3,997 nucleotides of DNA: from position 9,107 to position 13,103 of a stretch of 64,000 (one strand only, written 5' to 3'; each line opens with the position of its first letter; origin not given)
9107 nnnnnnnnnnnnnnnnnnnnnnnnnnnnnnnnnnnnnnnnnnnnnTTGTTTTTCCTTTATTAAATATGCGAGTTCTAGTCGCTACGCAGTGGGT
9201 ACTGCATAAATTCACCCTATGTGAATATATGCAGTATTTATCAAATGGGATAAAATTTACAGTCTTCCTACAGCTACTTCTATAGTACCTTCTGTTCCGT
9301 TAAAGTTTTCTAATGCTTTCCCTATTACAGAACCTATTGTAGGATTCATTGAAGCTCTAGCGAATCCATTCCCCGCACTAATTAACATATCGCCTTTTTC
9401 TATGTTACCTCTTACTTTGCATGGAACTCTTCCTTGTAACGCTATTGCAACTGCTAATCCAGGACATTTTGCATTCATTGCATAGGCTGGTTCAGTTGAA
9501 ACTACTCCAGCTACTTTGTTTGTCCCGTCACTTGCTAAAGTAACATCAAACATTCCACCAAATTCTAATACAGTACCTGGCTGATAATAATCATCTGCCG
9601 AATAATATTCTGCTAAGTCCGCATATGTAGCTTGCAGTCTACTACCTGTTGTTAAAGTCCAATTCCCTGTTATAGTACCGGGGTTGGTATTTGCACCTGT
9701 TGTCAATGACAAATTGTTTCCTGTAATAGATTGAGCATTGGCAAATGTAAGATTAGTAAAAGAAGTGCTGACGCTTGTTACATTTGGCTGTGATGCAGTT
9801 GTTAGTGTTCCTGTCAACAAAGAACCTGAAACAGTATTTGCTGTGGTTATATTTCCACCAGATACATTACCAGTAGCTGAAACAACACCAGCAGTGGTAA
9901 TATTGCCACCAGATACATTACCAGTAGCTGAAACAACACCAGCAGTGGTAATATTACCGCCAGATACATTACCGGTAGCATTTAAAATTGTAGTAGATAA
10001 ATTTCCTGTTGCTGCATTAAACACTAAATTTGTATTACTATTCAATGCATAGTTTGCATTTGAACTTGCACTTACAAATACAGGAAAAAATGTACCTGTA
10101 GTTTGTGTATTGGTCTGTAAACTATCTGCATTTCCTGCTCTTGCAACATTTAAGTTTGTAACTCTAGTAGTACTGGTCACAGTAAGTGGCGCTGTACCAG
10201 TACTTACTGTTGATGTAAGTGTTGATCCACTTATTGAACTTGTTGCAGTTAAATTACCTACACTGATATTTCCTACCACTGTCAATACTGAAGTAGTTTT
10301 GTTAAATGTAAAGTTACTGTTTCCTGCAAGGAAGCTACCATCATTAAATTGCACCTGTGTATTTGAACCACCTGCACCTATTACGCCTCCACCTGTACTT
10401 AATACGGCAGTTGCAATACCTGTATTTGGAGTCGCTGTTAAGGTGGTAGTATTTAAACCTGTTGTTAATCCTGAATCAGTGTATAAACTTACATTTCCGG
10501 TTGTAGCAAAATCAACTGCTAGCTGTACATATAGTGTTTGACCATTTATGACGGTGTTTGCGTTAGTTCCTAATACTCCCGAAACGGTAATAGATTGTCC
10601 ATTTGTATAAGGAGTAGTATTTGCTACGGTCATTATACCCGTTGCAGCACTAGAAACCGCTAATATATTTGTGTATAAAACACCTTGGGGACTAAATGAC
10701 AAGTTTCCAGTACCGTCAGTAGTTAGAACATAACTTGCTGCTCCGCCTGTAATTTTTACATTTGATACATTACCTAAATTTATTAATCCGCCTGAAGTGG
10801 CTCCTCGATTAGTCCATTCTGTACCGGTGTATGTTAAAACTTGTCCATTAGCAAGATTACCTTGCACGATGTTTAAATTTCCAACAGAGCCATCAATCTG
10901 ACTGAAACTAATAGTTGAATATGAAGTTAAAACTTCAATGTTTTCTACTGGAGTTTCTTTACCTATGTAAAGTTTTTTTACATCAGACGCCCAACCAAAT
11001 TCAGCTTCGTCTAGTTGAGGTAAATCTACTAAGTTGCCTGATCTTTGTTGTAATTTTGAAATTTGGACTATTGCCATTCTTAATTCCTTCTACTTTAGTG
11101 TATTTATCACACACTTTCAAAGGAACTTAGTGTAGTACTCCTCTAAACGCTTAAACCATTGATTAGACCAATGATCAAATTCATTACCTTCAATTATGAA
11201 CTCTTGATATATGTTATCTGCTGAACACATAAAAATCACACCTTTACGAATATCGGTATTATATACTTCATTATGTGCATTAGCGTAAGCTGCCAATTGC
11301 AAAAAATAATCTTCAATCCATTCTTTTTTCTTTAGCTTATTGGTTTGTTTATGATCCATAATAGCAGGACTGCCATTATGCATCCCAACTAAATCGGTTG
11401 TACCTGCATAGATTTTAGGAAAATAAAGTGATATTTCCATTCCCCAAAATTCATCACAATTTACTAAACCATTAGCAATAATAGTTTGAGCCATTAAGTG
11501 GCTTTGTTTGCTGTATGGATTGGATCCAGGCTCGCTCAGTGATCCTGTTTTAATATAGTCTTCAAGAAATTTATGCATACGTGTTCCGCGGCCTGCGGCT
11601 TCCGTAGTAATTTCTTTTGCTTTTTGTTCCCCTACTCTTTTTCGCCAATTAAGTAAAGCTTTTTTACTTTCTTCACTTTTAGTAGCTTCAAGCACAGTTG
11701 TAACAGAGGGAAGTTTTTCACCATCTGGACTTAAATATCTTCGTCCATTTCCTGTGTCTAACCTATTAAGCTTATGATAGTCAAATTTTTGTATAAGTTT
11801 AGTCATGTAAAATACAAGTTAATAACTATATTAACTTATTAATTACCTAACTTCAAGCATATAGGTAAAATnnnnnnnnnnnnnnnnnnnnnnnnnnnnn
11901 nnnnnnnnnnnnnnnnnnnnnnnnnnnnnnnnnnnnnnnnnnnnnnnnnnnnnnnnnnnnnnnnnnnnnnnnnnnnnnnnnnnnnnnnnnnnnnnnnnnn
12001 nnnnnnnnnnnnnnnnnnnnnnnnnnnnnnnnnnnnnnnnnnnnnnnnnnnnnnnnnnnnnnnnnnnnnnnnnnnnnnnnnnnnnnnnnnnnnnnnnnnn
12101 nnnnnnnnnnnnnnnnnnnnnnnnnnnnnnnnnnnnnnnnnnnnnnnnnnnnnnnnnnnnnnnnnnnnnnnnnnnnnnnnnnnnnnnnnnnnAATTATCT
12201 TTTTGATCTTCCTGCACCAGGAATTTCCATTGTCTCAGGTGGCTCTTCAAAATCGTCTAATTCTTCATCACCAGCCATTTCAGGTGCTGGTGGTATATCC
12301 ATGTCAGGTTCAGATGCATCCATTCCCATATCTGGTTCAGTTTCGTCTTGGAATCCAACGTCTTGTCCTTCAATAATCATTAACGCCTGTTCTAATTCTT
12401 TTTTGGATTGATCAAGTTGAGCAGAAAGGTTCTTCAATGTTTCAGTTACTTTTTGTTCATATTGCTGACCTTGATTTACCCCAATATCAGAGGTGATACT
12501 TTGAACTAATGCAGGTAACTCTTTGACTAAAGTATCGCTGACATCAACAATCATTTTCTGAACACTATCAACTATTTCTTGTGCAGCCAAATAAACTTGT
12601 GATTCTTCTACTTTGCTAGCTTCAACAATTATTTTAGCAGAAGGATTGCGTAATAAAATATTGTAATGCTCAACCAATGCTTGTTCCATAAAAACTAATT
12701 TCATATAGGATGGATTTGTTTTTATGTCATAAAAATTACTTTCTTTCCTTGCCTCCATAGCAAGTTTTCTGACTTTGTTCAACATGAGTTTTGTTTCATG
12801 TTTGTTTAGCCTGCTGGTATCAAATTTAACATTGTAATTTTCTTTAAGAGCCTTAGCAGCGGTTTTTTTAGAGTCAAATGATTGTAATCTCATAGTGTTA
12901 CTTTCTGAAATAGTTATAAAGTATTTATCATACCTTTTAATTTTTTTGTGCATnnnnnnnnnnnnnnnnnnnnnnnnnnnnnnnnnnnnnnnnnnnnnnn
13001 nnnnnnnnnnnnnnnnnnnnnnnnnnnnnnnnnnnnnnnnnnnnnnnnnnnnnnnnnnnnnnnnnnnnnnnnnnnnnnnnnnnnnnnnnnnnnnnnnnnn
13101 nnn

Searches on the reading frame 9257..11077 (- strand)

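Call 14: search_protein_families(library=phrogs, proteins=[window:9257-11077:-], max_evalue=0.001)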
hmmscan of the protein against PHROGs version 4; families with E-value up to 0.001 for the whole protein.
window:9257-11077:- (606 aa): 3 families
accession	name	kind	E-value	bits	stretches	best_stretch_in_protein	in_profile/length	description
phrog_6427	-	unknown function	1.9e-14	54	1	475-575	540-640/675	-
phrog_22593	-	unknown function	4.9e-11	43.3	1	447-574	244-369/400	-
phrog_19602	-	tail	2.7e-09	37.4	1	477-582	376-485/504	tail fiber protein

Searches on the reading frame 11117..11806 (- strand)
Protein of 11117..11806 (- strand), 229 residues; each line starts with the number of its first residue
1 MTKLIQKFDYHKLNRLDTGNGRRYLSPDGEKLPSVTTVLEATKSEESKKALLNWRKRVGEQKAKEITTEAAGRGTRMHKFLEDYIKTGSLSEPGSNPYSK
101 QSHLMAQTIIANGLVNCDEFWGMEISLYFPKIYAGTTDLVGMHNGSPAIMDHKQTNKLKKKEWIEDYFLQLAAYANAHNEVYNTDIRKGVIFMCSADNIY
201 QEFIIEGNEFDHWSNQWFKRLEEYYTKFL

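Call 29: search_protein_families(library=phrogs, proteins=[window:11117-11806:-], max_evalue=0.001)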
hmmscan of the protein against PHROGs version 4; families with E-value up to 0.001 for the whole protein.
window:11117-11806:- (229 aa): 5 families
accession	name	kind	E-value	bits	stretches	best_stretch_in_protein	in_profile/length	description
phrog_298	-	DNA, RNA and nucleotide metabolism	8.6e-56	190.4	1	5-227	38-260/293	exonuclease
phrog_3953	-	DNA, RNA and nucleotide metabolism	6.4e-07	30.2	1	59-185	28-137/186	exonuclease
phrog_69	-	DNA, RNA and nucleotide metabolism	3.7e-05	23.9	1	64-213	114-286/501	exonuclease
phrog_1218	-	DNA, RNA and nucleotide metabolism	7.3e-05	23.2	0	132-182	139-189/364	exonuclease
phrog_1706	-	DNA, RNA and nucleotide metabolism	0.00014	22.4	1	67-225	81-217/293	CRISPR/Cas system associated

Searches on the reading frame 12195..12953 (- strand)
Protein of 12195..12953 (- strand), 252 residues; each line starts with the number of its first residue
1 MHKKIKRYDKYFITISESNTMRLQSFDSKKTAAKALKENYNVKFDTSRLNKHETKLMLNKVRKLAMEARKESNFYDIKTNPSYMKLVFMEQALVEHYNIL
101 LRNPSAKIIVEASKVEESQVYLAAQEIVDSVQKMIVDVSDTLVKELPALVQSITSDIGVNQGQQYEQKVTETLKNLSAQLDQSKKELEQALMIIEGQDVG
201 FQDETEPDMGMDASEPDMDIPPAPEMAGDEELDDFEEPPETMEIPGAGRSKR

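Call 29: search_protein_families(library=phrogs, proteins=[window:12195-12953:-], max_evalue=0.001)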
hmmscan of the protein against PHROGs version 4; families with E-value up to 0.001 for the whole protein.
window:12195-12953:- (252 aa): 1 family
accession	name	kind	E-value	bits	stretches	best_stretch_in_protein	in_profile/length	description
phrog_14154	-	head and packaging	4.3e-09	36.3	1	110-234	37-157/771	virion structural protein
